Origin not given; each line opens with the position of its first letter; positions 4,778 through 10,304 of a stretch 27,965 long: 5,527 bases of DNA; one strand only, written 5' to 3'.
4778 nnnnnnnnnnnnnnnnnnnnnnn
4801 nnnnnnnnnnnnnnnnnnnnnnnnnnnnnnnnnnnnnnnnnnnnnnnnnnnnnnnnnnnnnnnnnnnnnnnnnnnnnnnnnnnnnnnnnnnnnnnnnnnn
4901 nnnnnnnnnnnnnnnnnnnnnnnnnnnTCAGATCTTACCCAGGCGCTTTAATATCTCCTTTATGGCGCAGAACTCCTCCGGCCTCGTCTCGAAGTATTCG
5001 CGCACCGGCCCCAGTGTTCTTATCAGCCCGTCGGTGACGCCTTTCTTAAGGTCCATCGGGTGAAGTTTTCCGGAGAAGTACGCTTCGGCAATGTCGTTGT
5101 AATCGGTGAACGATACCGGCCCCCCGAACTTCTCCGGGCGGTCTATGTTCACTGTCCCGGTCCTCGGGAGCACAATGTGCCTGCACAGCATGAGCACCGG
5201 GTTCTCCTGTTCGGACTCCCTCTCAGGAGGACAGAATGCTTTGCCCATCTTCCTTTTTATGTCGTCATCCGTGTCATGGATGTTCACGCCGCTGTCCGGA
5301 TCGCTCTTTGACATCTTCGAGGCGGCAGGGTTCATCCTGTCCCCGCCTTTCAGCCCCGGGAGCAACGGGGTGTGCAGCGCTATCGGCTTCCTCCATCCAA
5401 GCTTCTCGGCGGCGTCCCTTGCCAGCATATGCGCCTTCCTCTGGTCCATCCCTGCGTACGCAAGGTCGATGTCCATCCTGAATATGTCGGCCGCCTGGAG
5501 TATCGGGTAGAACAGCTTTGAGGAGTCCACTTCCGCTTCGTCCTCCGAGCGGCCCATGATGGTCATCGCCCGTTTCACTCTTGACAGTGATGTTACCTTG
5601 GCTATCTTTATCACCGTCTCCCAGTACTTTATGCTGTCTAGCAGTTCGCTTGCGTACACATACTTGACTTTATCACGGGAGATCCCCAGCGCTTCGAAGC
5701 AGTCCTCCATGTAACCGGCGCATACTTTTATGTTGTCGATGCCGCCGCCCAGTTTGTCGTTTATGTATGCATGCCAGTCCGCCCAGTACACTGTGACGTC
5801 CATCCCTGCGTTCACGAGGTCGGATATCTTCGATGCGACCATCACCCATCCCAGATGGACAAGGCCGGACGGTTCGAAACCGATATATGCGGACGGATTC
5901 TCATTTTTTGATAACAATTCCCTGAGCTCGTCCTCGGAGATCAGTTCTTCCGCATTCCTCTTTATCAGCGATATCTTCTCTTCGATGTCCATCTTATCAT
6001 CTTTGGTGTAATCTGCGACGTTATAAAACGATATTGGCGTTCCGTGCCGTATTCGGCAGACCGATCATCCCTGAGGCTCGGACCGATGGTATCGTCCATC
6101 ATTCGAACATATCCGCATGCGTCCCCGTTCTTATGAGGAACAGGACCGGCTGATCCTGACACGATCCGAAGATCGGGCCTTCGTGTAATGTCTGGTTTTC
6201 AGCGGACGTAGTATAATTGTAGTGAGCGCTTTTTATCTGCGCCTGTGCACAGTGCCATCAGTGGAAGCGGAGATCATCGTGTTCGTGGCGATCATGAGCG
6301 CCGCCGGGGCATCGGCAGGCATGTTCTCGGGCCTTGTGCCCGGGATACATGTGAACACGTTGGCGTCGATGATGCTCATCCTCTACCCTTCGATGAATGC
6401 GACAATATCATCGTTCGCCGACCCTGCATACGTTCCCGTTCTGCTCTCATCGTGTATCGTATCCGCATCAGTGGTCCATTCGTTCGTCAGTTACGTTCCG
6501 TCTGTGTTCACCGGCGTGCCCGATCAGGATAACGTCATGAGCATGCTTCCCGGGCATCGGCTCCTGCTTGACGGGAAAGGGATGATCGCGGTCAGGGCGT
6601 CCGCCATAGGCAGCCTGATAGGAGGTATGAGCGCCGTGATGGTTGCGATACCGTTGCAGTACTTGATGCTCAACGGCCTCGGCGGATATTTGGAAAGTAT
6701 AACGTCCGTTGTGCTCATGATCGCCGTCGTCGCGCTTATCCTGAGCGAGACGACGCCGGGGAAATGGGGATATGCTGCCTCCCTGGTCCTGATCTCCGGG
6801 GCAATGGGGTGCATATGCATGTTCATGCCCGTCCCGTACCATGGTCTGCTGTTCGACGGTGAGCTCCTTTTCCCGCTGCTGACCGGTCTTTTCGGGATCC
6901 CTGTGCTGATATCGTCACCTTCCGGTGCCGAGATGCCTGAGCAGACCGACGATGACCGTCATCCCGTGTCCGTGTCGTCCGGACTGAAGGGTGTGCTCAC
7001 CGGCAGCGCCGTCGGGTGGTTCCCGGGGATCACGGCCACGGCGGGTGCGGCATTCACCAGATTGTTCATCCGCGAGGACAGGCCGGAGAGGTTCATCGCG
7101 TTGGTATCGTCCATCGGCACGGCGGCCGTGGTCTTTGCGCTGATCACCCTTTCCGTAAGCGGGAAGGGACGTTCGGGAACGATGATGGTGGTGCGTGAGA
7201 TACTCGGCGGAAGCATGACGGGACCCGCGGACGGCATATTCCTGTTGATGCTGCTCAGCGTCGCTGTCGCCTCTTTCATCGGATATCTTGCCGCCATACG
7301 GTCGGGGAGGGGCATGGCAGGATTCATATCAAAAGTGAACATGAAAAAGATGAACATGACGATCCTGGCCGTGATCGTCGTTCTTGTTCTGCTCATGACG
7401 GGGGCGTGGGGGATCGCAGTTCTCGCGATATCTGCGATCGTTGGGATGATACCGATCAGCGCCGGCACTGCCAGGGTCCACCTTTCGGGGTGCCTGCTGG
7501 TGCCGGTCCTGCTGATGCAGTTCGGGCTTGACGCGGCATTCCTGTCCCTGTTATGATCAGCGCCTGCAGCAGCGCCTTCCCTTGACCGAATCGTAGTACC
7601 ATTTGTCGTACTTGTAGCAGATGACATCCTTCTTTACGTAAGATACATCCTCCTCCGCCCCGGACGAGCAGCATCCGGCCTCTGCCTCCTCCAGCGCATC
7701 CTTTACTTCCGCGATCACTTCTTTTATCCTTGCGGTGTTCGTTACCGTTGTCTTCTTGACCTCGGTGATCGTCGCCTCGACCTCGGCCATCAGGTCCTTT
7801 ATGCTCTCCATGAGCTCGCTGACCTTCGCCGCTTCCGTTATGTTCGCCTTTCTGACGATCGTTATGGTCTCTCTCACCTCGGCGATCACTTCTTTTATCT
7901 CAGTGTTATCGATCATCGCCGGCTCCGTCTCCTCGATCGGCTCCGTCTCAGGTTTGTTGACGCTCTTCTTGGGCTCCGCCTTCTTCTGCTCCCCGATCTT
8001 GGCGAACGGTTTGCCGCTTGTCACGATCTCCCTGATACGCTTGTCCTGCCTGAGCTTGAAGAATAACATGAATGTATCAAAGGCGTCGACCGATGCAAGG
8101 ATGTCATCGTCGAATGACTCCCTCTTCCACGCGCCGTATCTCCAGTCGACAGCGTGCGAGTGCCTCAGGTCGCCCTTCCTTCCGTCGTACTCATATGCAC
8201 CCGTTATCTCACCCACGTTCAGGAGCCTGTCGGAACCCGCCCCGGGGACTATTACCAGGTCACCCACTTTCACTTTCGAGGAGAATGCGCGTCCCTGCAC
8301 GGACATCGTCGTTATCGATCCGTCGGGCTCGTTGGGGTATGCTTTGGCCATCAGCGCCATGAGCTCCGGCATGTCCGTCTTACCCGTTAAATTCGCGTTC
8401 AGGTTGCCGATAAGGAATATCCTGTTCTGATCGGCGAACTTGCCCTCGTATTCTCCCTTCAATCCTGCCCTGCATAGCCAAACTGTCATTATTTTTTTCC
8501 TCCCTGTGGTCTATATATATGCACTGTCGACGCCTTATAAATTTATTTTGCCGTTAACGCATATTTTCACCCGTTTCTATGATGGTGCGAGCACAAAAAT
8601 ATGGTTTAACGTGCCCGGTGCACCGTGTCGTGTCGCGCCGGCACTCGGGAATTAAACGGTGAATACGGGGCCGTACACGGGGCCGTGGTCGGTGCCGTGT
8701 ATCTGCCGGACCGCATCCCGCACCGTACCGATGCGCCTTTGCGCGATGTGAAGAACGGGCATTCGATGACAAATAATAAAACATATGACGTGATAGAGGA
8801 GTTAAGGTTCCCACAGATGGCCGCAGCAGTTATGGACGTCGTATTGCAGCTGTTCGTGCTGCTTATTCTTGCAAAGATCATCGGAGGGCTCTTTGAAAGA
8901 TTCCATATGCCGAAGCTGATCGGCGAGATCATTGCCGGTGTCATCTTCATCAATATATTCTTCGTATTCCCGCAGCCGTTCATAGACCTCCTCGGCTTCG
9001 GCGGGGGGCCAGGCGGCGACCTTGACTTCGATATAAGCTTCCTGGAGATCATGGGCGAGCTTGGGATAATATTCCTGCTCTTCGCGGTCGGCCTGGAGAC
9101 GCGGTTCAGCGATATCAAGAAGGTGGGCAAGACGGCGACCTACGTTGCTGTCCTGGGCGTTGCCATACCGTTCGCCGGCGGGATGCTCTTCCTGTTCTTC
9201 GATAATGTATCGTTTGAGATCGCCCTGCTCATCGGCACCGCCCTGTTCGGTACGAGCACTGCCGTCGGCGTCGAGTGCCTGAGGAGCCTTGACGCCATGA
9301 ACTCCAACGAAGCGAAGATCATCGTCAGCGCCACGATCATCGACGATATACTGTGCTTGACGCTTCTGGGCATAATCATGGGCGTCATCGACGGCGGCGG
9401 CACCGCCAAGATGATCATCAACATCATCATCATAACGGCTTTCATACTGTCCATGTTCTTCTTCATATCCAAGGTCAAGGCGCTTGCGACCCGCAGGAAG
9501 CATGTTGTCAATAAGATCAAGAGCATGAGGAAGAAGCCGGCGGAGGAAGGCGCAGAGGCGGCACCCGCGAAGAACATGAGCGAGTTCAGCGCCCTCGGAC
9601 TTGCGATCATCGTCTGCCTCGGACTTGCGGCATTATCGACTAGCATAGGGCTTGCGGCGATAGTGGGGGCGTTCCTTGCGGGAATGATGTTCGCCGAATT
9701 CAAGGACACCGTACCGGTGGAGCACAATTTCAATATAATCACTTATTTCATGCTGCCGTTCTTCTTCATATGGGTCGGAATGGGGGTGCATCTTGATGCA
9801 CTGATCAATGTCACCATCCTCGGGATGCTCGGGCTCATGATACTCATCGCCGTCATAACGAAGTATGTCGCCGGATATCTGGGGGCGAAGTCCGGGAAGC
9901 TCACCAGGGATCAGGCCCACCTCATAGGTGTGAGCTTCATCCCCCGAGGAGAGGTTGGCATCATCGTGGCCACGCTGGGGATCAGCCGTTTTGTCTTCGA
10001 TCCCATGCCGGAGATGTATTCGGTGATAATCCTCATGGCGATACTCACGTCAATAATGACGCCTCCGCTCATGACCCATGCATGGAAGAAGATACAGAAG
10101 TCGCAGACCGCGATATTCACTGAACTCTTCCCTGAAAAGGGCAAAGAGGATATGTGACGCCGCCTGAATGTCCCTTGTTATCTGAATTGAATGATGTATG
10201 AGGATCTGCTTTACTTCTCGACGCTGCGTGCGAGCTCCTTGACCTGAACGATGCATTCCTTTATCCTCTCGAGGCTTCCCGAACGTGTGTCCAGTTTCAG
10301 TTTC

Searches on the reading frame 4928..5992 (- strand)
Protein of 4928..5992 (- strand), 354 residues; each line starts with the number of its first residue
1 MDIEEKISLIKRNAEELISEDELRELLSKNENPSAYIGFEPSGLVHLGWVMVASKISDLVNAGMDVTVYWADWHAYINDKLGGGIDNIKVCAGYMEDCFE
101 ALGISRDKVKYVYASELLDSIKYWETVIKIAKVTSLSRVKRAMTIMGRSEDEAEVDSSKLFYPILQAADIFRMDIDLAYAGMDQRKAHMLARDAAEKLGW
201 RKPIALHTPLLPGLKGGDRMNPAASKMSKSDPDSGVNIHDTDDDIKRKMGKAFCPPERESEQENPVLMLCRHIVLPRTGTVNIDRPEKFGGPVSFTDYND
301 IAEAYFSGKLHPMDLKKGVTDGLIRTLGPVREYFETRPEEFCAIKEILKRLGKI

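Call 9: search_protein_families(library=pfam, proteins=[window:4928-5992:-], max_evalue=0.01)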
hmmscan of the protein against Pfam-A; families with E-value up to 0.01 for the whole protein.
window:4928-5992:- (354 aa): 1 family
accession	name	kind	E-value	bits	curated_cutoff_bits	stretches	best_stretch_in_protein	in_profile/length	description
PF00579.31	tRNA-synt_1b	-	1.1e-44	153.3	21.1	1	29-327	2-291/292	tRNA synthetases class I (W and Y)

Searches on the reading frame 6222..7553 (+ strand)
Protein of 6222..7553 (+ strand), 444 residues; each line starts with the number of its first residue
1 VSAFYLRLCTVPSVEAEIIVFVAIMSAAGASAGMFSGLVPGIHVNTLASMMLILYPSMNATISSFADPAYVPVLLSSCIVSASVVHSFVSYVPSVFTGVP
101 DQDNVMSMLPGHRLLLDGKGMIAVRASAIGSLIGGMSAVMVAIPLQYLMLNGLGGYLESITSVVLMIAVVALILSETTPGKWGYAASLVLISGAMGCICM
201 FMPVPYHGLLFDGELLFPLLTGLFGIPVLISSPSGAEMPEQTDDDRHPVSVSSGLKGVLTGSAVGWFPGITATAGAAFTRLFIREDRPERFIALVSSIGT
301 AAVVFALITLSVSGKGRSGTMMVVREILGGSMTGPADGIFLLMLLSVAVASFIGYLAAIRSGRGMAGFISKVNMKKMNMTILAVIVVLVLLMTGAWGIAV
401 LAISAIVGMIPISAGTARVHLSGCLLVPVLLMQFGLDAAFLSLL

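Call 8: search_protein_families(library=pfam, proteins=[window:6222-7553:+], max_evalue=0.01)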
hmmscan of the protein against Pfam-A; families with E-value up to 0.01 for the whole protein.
window:6222-7553:+ (444 aa): 1 family
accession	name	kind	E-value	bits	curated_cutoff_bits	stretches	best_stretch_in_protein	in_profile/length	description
PF01970.21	TctA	-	2.9e-43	148.5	28.9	1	25-421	3-421/423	Tripartite tricarboxylate transporter TctA family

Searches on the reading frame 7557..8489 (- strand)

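Call 8: search_protein_families(library=pfam, proteins=[window:7557-8489:-], max_evalue=0.01)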
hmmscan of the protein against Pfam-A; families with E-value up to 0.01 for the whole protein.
window:7557-8489:- (310 aa): 0 families

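Call 44: search_protein_families(library=pfam, proteins=[window:7557-8489:-], max_evalue=0.01)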
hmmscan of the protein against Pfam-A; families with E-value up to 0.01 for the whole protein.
window:7557-8489:- (310 aa): 0 families

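Call 60: search_protein_families(library=padloc, proteins=[window:7557-8489:-], max_evalue=0.1)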
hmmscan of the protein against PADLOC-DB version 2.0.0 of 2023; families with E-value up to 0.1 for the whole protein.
window:7557-8489:- (310 aa): 4 families
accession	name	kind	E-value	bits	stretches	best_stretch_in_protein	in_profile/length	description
PDLC04815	PDC-S02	-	3.8e-31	106.6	1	1-204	1-203/346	-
PDLC04819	PDC-S02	-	2.3e-14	51.4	1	2-193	4-189/334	-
PDLC04806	PDC-S02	-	3.7e-10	37.6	1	2-178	3-179/324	-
PDLC03763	RT_UG25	-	0.0072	12.6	1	196-300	150-255/870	DRT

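Call 61: search_protein_families(library=phrogs, proteins=[window:7557-8489:-], max_evalue=0.1)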
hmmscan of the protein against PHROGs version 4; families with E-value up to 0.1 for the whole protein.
window:7557-8489:- (310 aa): 7 families
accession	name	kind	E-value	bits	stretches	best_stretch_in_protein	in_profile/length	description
phrog_10226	-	unknown function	0.00011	22.5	1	59-99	81-120/369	-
phrog_14010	-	unknown function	0.013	16.1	0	141-169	164-191/197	-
phrog_31730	-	moron, auxiliary metabolic gene and host takeover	0.015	16.3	1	184-268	50-134/168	membrane protein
phrog_29376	-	unknown function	0.04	14.8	0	129-174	48-93/121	-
phrog_30522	-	unknown function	0.067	13.8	0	110-159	59-109/226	-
phrog_8755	-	unknown function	0.071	14.6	0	193-247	13-67/87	-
phrog_9608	-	unknown function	0.099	14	0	167-270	7-109/118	-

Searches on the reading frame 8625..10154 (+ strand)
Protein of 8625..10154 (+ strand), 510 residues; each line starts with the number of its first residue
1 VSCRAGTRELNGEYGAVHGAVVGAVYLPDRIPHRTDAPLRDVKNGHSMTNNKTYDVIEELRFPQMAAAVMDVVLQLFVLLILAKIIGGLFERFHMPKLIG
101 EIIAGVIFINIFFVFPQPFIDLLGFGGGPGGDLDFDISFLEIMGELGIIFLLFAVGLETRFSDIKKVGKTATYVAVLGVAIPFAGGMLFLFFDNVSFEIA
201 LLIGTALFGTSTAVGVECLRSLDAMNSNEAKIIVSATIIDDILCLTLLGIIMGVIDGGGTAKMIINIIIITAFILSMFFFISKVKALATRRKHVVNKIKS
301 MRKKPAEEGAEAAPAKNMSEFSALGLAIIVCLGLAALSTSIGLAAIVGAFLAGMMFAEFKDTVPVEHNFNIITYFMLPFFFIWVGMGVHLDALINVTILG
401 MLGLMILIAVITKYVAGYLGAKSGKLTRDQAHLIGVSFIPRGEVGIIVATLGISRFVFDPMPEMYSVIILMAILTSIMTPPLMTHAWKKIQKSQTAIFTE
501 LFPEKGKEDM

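Call 8: search_protein_families(library=pfam, proteins=[window:8625-10154:+], max_evalue=0.01)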
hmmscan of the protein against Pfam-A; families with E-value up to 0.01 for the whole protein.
window:8625-10154:+ (510 aa): 1 family
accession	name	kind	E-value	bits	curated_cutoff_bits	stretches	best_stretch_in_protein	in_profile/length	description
PF00999.27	Na_H_Exchanger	-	4.1e-49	167.9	26.2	1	80-482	4-373/375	Sodium/hydrogen exchanger, transmembrane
